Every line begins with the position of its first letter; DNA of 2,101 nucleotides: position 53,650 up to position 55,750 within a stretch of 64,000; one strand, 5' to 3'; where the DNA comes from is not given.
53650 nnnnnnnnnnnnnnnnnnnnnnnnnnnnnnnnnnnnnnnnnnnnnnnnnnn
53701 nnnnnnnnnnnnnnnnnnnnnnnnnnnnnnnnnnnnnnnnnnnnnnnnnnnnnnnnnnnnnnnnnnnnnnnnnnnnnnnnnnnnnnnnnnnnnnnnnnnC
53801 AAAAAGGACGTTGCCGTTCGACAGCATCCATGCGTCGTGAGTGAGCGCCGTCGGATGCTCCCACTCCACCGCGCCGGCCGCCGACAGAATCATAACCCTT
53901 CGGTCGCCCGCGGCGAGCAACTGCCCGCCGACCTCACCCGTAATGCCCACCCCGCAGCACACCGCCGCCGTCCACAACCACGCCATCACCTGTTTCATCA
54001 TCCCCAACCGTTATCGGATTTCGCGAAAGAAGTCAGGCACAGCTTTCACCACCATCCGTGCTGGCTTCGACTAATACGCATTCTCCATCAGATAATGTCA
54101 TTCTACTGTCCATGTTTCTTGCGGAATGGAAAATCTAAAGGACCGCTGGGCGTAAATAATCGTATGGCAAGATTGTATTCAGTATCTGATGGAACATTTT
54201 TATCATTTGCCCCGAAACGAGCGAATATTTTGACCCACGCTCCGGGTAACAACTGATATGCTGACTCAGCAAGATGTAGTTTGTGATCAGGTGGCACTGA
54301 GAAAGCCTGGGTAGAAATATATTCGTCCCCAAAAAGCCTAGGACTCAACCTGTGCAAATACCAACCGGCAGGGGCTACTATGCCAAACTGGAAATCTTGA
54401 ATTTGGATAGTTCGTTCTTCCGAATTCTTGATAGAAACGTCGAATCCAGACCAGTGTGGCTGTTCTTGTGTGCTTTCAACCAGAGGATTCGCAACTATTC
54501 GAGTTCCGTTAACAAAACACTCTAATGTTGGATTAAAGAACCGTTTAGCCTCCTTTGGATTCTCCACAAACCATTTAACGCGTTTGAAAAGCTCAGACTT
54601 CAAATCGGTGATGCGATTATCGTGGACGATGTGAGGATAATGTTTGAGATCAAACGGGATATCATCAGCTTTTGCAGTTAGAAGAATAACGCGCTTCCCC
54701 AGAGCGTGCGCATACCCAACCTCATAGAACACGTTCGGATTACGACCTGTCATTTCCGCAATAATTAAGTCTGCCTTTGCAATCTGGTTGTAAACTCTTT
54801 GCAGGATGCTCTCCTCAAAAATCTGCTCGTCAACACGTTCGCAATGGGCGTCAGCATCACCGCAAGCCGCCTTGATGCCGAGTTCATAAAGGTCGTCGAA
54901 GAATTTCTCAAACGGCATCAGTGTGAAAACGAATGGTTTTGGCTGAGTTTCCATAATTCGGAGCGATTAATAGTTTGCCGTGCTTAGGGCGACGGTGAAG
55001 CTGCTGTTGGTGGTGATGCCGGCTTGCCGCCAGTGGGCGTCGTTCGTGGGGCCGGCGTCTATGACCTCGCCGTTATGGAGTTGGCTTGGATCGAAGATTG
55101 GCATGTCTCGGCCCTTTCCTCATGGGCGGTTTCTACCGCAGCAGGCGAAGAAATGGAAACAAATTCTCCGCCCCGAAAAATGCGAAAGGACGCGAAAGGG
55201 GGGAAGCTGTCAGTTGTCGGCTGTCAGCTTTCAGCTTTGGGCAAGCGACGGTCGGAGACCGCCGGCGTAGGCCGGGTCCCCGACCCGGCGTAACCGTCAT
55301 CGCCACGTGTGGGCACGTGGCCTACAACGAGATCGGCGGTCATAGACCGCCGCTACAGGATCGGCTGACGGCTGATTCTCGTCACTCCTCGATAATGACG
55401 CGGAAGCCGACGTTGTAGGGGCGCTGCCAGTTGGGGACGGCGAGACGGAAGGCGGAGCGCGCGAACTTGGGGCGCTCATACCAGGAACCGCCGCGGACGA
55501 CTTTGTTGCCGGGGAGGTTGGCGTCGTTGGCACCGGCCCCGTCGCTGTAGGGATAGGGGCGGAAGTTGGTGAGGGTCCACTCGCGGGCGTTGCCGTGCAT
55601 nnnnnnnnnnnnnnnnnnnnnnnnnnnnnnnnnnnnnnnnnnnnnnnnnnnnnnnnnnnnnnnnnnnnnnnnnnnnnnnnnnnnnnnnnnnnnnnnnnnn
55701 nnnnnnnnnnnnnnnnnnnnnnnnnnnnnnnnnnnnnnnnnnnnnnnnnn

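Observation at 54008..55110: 45%-GC single-gene islet encoding an NDT-like (TIR/flavodoxin-fold) protein: candidate undescribed standalone defence effector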

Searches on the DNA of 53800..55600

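Call 91: search_rna_families(source=window, start=53800, end=55600, threshold=evalue, max_evalue=1)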
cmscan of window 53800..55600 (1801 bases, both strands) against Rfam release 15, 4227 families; matches with E-value up to 1: 1.
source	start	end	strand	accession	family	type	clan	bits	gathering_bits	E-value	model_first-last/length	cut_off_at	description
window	54010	54096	+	RF00300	snoZ221_snoR21b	Gene; snRNA; snoRNA; CD-box;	-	20.1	44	0.39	1-91/91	no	Small nucleolar RNA Z221/R21b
